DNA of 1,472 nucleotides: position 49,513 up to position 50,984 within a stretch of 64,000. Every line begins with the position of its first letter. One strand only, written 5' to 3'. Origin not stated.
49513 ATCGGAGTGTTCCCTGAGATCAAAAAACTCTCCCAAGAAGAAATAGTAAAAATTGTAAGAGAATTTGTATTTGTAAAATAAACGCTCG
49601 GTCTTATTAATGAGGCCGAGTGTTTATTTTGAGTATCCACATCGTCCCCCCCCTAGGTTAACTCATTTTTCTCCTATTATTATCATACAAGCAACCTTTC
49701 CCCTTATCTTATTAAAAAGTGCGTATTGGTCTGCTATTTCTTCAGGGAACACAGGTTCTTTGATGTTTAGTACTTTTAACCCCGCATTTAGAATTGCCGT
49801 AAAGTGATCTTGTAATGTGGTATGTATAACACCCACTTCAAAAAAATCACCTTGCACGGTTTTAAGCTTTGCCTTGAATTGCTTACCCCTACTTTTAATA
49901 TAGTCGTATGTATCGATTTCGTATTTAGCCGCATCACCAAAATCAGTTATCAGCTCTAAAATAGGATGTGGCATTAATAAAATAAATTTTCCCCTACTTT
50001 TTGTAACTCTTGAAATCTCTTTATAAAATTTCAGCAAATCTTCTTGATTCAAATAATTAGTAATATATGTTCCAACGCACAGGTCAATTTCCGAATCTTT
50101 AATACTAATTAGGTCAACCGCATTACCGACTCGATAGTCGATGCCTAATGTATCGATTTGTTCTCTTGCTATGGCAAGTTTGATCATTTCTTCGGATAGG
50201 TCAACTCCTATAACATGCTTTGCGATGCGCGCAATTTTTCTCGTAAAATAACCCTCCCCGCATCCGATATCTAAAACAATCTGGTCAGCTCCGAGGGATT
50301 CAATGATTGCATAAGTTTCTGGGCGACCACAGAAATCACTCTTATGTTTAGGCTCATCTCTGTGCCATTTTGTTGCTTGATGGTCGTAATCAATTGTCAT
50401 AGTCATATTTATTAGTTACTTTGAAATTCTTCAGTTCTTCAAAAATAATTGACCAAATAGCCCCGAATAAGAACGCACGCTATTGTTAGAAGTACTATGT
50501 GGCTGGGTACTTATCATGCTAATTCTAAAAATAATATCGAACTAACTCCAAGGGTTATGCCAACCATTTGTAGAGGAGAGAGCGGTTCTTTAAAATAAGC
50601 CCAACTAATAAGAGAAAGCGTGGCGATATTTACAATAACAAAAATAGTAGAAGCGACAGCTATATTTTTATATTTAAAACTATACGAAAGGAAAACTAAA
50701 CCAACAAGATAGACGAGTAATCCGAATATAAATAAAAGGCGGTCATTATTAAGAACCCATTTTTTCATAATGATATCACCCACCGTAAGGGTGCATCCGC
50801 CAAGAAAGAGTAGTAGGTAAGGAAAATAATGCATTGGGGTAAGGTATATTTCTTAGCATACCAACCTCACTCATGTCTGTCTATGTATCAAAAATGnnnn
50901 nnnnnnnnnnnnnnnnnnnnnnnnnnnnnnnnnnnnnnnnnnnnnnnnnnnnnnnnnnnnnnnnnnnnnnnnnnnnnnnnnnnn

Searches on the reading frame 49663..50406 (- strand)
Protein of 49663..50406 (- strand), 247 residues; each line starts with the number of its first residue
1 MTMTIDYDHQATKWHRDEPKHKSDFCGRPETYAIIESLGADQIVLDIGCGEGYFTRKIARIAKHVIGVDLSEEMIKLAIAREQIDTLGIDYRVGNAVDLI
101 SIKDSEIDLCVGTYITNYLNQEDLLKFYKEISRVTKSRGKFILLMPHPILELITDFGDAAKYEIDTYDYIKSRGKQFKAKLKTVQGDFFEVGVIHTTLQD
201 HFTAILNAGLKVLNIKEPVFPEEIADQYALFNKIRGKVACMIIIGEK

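Call 8: search_protein_families(library=pfam, proteins=[window:49663-50406:-])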
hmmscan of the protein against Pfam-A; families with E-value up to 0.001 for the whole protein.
window:49663-50406:- (247 aa): 11 families
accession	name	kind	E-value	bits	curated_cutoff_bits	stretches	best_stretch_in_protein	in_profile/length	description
PF08241.18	Methyltransf_11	-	6.6e-20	72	21.2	1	45-143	1-95/95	Methyltransferase domain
PF13649.12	Methyltransf_25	-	9.9e-19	68.3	27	1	44-139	1-97/97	Methyltransferase domain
PF13847.12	Methyltransf_31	-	4e-14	53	27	1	42-145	5-111/145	Methyltransferase domain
PF08242.18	Methyltransf_12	-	2.2e-09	38.4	30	1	45-141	1-98/98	Methyltransferase domain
PF01209.24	Ubie_methyltran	-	1.9e-08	34.4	20.1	1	42-145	49-154/233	ubiE/COQ5 methyltransferase family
PF13489.12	Methyltransf_23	-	1.6e-07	31.6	27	1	39-146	21-119/164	Methyltransferase domain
PF02353.26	CMAS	-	1.9e-07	31.2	27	1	42-143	64-164/273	Mycolic acid cyclopropane synthetase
PF05219.18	DREV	-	3.1e-05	23.7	26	1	41-184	95-224/265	DREV methyltransferase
PF01728.25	FtsJ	-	0.0001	22.7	24.1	1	40-109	21-94/181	FtsJ-like methyltransferase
PF08003.17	Methyltransf_9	-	0.00062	19.3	23.8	1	41-74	116-150/315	Protein of unknown function (DUF1698)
PF13679.12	Methyltransf_32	-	0.0008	19.8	27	0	40-82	25-73/143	Methyltransferase domain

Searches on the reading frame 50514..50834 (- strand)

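Call 12: search_protein_families(library=pfam, proteins=[window:50514-50834:-])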
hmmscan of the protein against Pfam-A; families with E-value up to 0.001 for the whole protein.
window:50514-50834:- (106 aa): 2 families
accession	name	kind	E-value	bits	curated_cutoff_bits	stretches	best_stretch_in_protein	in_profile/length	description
PF00893.25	Multi_Drug_Res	-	5.5e-09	36.9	23.7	1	5-95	2-92/93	Small Multidrug Resistance protein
PF00892.27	EamA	-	2.2e-06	28.5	28.2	1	24-103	60-133/135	EamA-like transporter family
